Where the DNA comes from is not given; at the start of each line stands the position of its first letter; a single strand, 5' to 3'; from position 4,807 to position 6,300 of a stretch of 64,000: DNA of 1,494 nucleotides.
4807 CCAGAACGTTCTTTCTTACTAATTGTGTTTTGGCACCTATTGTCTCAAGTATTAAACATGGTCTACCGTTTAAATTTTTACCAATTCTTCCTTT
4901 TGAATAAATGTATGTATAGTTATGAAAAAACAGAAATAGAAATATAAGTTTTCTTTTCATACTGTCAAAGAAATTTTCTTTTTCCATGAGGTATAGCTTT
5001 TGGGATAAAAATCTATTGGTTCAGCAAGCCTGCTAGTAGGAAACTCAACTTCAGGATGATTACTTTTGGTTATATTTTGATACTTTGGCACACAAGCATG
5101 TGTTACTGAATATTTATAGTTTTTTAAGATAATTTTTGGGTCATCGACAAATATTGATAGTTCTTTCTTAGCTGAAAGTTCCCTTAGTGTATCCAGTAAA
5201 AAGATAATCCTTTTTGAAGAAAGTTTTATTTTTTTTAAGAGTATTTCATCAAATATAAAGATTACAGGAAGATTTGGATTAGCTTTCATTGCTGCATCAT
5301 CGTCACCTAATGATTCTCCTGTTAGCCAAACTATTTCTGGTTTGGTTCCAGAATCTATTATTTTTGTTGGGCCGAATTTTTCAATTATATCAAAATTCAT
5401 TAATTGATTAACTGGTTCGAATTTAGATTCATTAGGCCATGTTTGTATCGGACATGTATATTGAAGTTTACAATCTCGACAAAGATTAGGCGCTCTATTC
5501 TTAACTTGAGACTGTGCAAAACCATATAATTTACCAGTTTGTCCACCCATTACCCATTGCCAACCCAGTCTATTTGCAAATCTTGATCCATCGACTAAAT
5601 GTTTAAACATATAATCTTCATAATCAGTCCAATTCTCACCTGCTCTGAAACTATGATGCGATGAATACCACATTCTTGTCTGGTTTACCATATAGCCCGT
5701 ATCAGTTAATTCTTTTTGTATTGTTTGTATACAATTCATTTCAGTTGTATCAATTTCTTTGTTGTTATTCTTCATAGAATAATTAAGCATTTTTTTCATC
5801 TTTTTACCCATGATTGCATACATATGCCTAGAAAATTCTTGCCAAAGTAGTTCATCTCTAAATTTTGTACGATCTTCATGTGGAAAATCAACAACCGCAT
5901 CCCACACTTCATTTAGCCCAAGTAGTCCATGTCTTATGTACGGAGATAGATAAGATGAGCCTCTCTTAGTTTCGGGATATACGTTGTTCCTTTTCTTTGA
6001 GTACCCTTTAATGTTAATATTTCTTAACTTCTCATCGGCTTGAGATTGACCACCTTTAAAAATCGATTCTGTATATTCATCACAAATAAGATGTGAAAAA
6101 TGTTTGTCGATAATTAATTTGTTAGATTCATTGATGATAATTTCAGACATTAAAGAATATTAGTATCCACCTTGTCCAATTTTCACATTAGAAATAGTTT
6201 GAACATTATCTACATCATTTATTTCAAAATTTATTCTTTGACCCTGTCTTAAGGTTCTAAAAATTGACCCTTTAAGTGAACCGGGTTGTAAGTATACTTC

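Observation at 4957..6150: Apparently circularly permuted Fe-S (6-4) photolyase/cryptochrome-like protein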

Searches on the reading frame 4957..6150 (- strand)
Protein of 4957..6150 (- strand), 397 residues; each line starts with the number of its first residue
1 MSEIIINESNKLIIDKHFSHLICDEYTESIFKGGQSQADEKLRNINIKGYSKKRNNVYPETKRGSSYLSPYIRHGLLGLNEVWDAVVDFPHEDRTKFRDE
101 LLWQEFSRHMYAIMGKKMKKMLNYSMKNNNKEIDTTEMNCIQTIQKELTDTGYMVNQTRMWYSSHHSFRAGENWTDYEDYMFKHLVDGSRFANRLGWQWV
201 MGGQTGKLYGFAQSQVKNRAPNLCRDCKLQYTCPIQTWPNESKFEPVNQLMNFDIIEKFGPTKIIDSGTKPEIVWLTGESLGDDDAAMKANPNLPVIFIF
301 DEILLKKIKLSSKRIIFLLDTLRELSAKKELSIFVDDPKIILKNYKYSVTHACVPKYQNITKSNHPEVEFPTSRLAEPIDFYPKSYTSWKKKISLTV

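Call 3: search_protein_families(library=pfam, proteins=[window:4957-6150:-], max_evalue=10)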
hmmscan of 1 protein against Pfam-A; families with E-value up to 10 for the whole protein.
window:4957-6150:- (397 aa): 3 families
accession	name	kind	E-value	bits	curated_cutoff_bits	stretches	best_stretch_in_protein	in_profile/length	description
PF03441.19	FAD_binding_7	-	2.2e-07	30.9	27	1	98-202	2-118/203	FAD binding domain of DNA photolyase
PF17522.7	DUF5446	-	0.13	12.9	26.2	1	119-161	25-67/72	Family of unknown function (DUF5446)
PF00875.24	DNA_photolyase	-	0.26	11.7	26.6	1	286-328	19-61/164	DNA photolyase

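Call 4: search_protein_families(library=ncbifam, proteins=[window:4957-6150:-], max_evalue=10)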
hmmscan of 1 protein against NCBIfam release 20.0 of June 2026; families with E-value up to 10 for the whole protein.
window:4957-6150:- (397 aa): 4 families
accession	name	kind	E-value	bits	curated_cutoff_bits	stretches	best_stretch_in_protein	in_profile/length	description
TIGR03556.1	photolyase_8HDF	exception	2.5e-14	53.1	884.6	2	32-200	205-391/471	deoxyribodipyrimidine photo-lyase, 8-HDF type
NF007955.0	PRK10674.1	equivalog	6.3e-10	38.5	506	1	29-202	199-388/472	deoxyribodipyrimidine photo-lyase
TIGR02765.1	crypto_DASH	subfamily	7.2e-09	35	317.05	1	27-202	205-397/431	DASH family cryptochrome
TIGR02766.1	crypt_chrom_pln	subfamily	0.0089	14.9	603.85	1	141-203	335-397/480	cryptochrome photoreceptor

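Call 5: search_solved_structures(query=window:4957-6150:-, max_evalue=10, show_alignments=3)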
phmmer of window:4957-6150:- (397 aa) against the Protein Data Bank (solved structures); distinct sequences matched with E-value up to 10: 12.
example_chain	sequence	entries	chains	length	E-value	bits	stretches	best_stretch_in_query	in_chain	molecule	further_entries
1tez_A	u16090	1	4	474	6.7e-11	45.2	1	49-201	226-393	Deoxyribodipyrimidine photo-lyase type I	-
1owl_A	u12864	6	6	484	6.8e-11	45.1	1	49-201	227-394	Deoxyribodipyrimidine photolyase | PHOTOLYASE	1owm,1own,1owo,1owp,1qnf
4u63_A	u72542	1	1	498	3.8e-07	32.8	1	34-203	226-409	DNA photolyase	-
1iqr_A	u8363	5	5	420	4.5e-06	29.2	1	63-202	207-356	photolyase | DEOXYRIBODIPYRIMIDINE PHOTO-LYASE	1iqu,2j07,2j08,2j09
1dnp_A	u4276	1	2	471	0.00011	24.7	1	99-203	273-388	DNA PHOTOLYASE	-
6fn0_A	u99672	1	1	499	0.017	17.5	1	29-202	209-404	Cryptochrome photoreceptor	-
5zm0_A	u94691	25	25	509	0.019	17.4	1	29-202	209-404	Cryptochrome photoreceptor | Animal-like cryptochrome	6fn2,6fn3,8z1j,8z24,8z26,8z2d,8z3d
2k1n_A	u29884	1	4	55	0.035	16.4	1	314-350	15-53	AbrB family transcriptional regulator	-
1z0r_A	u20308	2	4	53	0.05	15.9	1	314-350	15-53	Transition state regulatory protein abrB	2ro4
6kii_A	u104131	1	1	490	0.053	15.9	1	43-208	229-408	Deoxyribopyrimidine photolyase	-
2e0i_A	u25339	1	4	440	0.097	15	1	30-209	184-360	432aa long hypothetical deoxyribodipyrimidine photolyase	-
1yfb_A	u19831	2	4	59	0.18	14.1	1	314-346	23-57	Transition state regulatory protein abrB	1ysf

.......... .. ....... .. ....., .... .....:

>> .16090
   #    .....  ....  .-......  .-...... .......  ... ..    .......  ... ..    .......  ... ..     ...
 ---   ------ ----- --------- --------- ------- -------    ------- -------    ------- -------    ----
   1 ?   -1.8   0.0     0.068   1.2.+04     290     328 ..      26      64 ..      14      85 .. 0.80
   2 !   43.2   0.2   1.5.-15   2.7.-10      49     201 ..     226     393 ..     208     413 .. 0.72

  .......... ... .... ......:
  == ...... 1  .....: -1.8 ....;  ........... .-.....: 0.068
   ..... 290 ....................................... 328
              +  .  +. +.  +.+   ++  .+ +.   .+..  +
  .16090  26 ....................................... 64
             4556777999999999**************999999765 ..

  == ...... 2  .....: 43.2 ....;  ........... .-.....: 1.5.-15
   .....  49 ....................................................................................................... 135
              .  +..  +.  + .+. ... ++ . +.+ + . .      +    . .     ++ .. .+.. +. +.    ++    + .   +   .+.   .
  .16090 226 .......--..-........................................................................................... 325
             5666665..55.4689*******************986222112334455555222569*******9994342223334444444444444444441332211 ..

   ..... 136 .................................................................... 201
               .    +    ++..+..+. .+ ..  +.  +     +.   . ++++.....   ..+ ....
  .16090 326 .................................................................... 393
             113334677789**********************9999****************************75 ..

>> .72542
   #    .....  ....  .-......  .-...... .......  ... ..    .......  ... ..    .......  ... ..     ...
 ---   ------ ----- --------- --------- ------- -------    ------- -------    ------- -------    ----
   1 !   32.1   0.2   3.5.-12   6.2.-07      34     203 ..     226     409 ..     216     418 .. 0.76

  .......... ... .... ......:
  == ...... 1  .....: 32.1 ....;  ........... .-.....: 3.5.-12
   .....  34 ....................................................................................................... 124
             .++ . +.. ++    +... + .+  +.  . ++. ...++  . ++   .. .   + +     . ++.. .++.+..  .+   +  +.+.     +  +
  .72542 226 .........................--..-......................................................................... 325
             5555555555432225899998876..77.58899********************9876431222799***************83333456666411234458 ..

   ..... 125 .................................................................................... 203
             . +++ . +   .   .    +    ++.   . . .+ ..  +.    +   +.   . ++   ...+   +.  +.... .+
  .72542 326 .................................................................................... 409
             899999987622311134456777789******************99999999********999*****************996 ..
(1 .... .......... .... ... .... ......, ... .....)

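Call 7: find_homologous_proteins(query=window:4957-6150:-, max_evalue=0.001)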
Query window:4957-6150:- (397 aa): 2383 proteins with E <= 0.001 among 5439 candidates; the best 120 are listed.
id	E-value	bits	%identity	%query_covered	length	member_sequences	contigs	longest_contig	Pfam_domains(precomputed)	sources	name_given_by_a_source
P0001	8.3e-273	922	99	100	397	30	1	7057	PF03441.20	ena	-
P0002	1.2e-220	751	80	100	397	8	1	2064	PF03441.20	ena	-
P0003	3.4e-218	743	79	100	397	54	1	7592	PF03441.20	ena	-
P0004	5.1e-213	726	76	100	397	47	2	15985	PF03441.20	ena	-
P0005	3.5e-211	720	76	100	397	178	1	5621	PF03441.20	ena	-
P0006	4.3e-204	696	73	100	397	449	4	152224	PF03441.20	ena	-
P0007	2.0e-203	694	73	100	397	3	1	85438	PF03441.20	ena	-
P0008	2.7e-202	690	73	100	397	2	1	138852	PF03441.20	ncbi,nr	ncbi:hypothetical protein N9X26_00285 [Candidatus Actinomarina sp.]|nr:hypothetical protein [Candida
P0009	1.8e-195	668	71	100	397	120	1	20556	PF03441.20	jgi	-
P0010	7.5e-194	662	71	100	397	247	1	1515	PF03441.20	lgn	-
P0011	7.7e-193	659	69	100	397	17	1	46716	PF03441.20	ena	-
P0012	2.6e-190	651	69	100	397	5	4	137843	PF03441.20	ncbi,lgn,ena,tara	tara:strand:+ start:471 stop:1664 length:1194 start_codon:yes stop_codon:yes gene_type:complete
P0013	3.2e-157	542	59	100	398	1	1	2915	PF03441.20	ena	-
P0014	5.0e-157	541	59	100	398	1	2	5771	PF03441.20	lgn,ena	-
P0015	6.8e-157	541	59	100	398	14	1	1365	PF03441.20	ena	-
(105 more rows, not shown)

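Call 17: search_protein_families(library=pfam, alignment_id=A1, max_evalue=10)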
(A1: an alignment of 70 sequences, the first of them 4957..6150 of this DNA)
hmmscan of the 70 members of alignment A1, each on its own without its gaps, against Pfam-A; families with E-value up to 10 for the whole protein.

A. member 1, window:4957-6150:- (397 aa): 3 families
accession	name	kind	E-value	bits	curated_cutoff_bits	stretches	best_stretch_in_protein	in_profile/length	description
PF03441.19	FAD_binding_7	-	2.2e-07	30.9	27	1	98-202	2-118/203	FAD binding domain of DNA photolyase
PF17522.7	DUF5446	-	0.13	12.9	26.2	1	119-161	25-67/72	Family of unknown function (DUF5446)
PF00875.24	DNA_photolyase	-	0.26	11.7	26.6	1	286-328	19-61/164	DNA photolyase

B. families by the number of members that match (of 70 scanned): 18 families
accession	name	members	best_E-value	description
PF03441.19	FAD_binding_7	70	5.1e-15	FAD binding domain of DNA photolyase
PF00875.24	DNA_photolyase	4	0.032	DNA photolyase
PF02467.21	Whib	3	0.035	Transcription factor WhiB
PF16590.10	ESP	2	0.026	Exocrine gland-secreting peptide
PF05129.18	Zn_ribbon_Elf1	2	0.14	Transcription elongation factor Elf1 like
PF02191.22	OLF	1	0.0056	Olfactomedin-like domain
PF20333.3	DUF6628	1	0.027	Family of unknown function (DUF6628)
PF15574.11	Imm48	1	0.074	Immunity protein 48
PF04840.18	Vps16_C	1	0.11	Vps16, C-terminal region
PF17522.7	DUF5446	1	0.13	Family of unknown function (DUF5446)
PF13652.11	QSregVF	1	0.16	Putative quorum-sensing-regulated virulence factor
PF25542.1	zf-CCCH_12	1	0.17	CCCH zinc finger domain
PF08356.18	EF_assoc_2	1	0.17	EF hand associated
PF03495.19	Binary_toxB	1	0.21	Clostridial binary toxin B/anthrax toxin PA Ca-binding domain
PF08138.16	Sex_peptide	1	0.26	Sex peptide (SP) family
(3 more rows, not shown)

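Call 22: predict_structure(alignment_id=A1)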
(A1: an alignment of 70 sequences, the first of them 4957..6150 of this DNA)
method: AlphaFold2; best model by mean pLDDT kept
length: 397 residues; sequences in the alignment: 70
mean_pLDDT: 94.2   pTM: 0.92
mean pLDDT of the five models: 94.2, 93.7, 93.4, 92.9, 92.8
residues with pLDDT >= 90: 346; 70-90: 51; 50-70: 0; < 50: 0
segments of 3 or more residues with pLDDT < 50: none
pLDDT, mean of each block of 10 residues (from residue 1): 93 97 96 98 96 93 91 96 97 97 96 89 91 90 96 95 92 88 94 91 91 94 94 91 89 89 96 95 95 98 96 98 97 97 97 91 96 95 94 96
secondary structure, 60 per line:
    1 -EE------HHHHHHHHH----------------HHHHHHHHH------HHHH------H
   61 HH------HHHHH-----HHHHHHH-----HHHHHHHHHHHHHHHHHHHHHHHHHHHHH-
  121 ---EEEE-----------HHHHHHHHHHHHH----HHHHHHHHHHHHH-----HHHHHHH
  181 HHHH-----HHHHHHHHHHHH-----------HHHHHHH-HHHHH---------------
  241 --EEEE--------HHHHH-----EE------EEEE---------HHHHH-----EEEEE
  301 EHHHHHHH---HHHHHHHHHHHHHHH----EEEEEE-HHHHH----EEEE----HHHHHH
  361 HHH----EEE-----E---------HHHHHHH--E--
elements in order: H10-18 H35-43 H50-53 H69-73 H79-85 H91-119 E124-127 H139-151 H156-168 H174-184 H190-201 H213-219 H221-225 E243-246 H255-259 E273-276 H286-290 E296-301 H302-308 H312-326 E331-336 H338-342 E347-350 H355-363 E368-370 H386-392

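Call 29: fold_search(model_id=the predicted structure, library=pdb)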
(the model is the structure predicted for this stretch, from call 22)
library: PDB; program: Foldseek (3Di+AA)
matches with E <= 10: 441; with E <= 0.001: 37
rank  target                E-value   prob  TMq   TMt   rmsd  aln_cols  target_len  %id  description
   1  2j07                  1.6e-06  1.00  0.39  0.37   5.3       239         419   21  Thermus DNA photolyase with 8-HDF antenna chromophore (released 2007-05-01)
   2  1iqr                  3.1e-06  1.00  0.39  0.37   5.3       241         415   22  Crystal structure of DNA photolyase from Thermus thermophilus (released 2001-11-28)
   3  1owm                  3.8e-05  1.00  0.42  0.35   3.8       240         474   22  DATA1:DNA photolyase / received X-rays dose 1.2 exp15 photons/mm2 (released 2004-04-13)
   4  1owl                  5.3e-05  1.00  0.39  0.33   3.9       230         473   23  Structure of apophotolyase from Anacystis nidulans (released 2004-04-13)
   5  1qnf                  7.4e-05  1.00  0.38  0.32   4.5       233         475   23  STRUCTURE OF PHOTOLYASE (released 1998-01-14)
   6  4u63                  8.3e-05  1.00  0.42  0.35   3.6       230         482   22  Crystal structure of a bacterial class III photolyase from Agrobacterium tumefaciens at 1.67A resolution (released 2015-03-25)
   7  8z6k                  8.3e-05  1.00  0.39  0.33   4.9       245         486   18  SFX structure of CraCRY 166 ms after photoexcitation of the oxidized protein (released 2025-05-14)
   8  8zlr                  8.7e-05  1.00  0.35  0.31   8.2       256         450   18  SFX structure of CraCRY in the semiquinone state (released 2025-05-14)
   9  2ijg                  9.2e-05  1.00  0.43  0.35   3.4       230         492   17  Crystal Structure of cryptochrome 3 from Arabidopsis thaliana (released 2006-11-28)
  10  1np7_A                1.3e-04  1.00  0.43  0.36   4.2       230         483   20  Crystal Structure Analysis of Synechocystis sp. PCC6803 cryptochrome (released 2003-01-28)
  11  6k8k_G                1.4e-04  1.00  0.39  0.32   4.3       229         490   20  Crystal structure of Arabidopsis thaliana BIC2-CRY2 complex (released 2020-05-13)
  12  2e0i_A                1.7e-04  1.00  0.39  0.36   5.2       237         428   18  Crystal structure of archaeal photolyase from Sulfolobus tokodaii with two FAD molecules: Implication of a novel light (released 2006-11-28)
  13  8z3g                  1.9e-04  1.00  0.39  0.33   5.9       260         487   17  SFX structure of CraCRY 3 us after photoexcitation of the oxidized protein (released 2025-05-14)
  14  7ykn                  2.1e-04  1.00  0.46  0.37   3.5       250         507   16  Crystal structure of (6-4) photolyase from Vibrio cholerae (released 2022-12-21)
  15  4cdn_A                2.1e-04  1.00  0.39  0.34   6.3       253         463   17  Crystal structure of M. mazei photolyase with its in vivo reconstituted 8-HDF antenna chromophore (released 2014-05-21)
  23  4dja                  4.2e-04  1.00  0.45  0.35   3.6       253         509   18  Crystal structure of a prokaryotic (6-4) photolyase PhrB from Agrobacterium Tumefaciens with an Fe-S cluster and a 6,7-d (released 2013-04-17)
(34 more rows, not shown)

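Call 30: search_protein_representatives(protein=window:4957-6150:-)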
Query: 397 residues. Proteins with E-value up to 0.001 (for the whole library): 1269; up to 1e-10: 319; up to 1e-30: 51. The best 150 are listed.
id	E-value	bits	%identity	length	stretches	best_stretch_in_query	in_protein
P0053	1.7e-148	511.4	57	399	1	3-396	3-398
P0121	9.6e-87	308.1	43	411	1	32-391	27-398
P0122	2.4e-84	300.2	42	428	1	26-391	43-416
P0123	4.1e-75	269.8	42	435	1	28-371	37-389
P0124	1.1e-74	268.4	41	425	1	14-375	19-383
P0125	2.0e-72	261.0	37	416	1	12-389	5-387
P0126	3.1e-67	243.9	41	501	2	31-236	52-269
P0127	7.9e-66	239.2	41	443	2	137-359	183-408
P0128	1.6e-65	238.2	35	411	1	23-395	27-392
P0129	7.0e-63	229.5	42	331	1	29-309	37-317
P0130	8.3e-62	226.0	34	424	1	29-392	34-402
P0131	3.0e-61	224.2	43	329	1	82-380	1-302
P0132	9.2e-60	219.3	43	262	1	138-393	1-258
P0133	4.8e-59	216.9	39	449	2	134-389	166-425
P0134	1.0e-58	215.8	46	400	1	30-277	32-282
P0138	2.0e-52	195.1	34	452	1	31-363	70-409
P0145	2.6e-45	171.7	38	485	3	269-381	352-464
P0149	2.6e-42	161.8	48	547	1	147-303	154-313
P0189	1.1e-25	107.0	35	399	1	28-237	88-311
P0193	2.1e-25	106.1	45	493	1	146-284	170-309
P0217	2.5e-20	89.4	29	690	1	26-326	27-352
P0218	3.0e-20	89.2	28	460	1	35-345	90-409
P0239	1.0e-18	84.1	28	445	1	23-351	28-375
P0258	1.3e-16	77.1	31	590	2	66-237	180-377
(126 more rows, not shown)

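Call 46: find_related_loci(query=A1, collection=genome_contigs, flank=3000)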
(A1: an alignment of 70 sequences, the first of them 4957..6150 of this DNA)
Query A1 (397 aa) in genome_contigs; peptide patterns used: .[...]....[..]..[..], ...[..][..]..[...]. (x = any residue, [..] = any of these).
599 stretches matched a pattern (row limit reached: there are more); 593 encode a relative of the query (tblastn E <= 1e-3); the best 80 are kept; 80 distinct loci.
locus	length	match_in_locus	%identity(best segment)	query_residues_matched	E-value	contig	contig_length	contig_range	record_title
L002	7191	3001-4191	73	1-397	0e+0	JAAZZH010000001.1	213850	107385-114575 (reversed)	MAG: Actinomycetota bacterium isolate bin97s NODE_1_length_213850_cov_10.142441, whole genome shotgun sequence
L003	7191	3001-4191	73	1-397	0e+0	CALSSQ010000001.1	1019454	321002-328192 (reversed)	MAG: uncultured Candidatus Actinomarinales bacterium isolate AA_MB45 genome assembly, contig: contig_3032_AA_MB45, whole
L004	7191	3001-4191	71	1-397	0e+0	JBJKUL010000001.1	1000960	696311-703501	MAG: Candidatus Actinomarina sp. isolate LRMED-058 Acidimicrobiia-LRMED-058-C1, whole genome shotgun sequence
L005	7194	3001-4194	58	1-397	3e-159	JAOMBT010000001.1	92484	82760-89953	Acidimicrobiaceae bacterium isolate AH-558-F08 AH-558-F08_NODE_1, whole genome shotgun sequence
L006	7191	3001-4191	56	1-396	3e-157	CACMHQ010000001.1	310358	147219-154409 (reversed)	MAG: uncultured Candidatus Actinomarina sp. isolate AG-891-I09 genome assembly, contig: AG-891-I09_NODE_1, whole genome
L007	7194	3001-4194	57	1-397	1e-156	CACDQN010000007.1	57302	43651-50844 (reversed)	uncultured Candidatus Actinomarina sp. isolate AG-390-B19 genome assembly, contig: AG-390-B19_NODE_7, whole genome shotg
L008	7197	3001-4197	60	1-397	8e-157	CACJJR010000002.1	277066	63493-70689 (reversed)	uncultured Candidatus Actinomarina sp. isolate AG-447-I21 genome assembly, contig: AG-447-I21_NODE_2, whole genome shotg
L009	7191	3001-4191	55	1-396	1e-155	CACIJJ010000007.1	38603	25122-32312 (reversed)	uncultured Candidatus Actinomarina sp. isolate AG-913-F10 genome assembly, contig: AG-913-F10_NODE_7, whole genome shotg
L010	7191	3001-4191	55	1-396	4e-155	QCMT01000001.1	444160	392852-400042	OCS155 cluster bacterium AG-422-J23 Ga0171672_11, whole genome shotgun sequence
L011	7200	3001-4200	59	1-397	1e-154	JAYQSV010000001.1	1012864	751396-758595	MAG: Candidatus Actinomarina sp. isolate SD3109_NP_metabta_bins_sspec.tsv.060 contig_3093_pilon, whole genome shotgun se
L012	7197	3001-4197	57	1-397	2e-154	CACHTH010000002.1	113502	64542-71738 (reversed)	uncultured Candidatus Actinomarina sp. isolate AG-912-D06 genome assembly, contig: AG-912-D06_NODE_2, whole genome shotg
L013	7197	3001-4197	57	1-397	4e-154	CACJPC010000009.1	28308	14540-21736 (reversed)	uncultured Candidatus Actinomarina sp. isolate AG-447-L16 genome assembly, contig: AG-447-L16_NODE_9, whole genome shotg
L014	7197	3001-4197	57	1-397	3e-154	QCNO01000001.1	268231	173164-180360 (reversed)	OCS155 cluster bacterium AG-426-D23 Ga0171674_101, whole genome shotgun sequence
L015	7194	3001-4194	58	1-397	1e-153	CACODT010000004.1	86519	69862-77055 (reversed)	MAG: uncultured Candidatus Actinomarina sp. isolate AH-321-A09 genome assembly, contig: AH-321-A09_NODE_4, whole genome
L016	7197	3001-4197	57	1-397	7e-153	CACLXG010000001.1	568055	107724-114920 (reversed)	uncultured Candidatus Actinomarina sp. isolate AG-917-O09 genome assembly, contig: AG-917-O09_NODE_1, whole genome shotg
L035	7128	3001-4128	44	27-391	1e-109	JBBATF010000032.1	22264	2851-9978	MAG: Mycobacterium sp. isolate EUL_264 ctg32-EUL_264, whole genome shotgun sequence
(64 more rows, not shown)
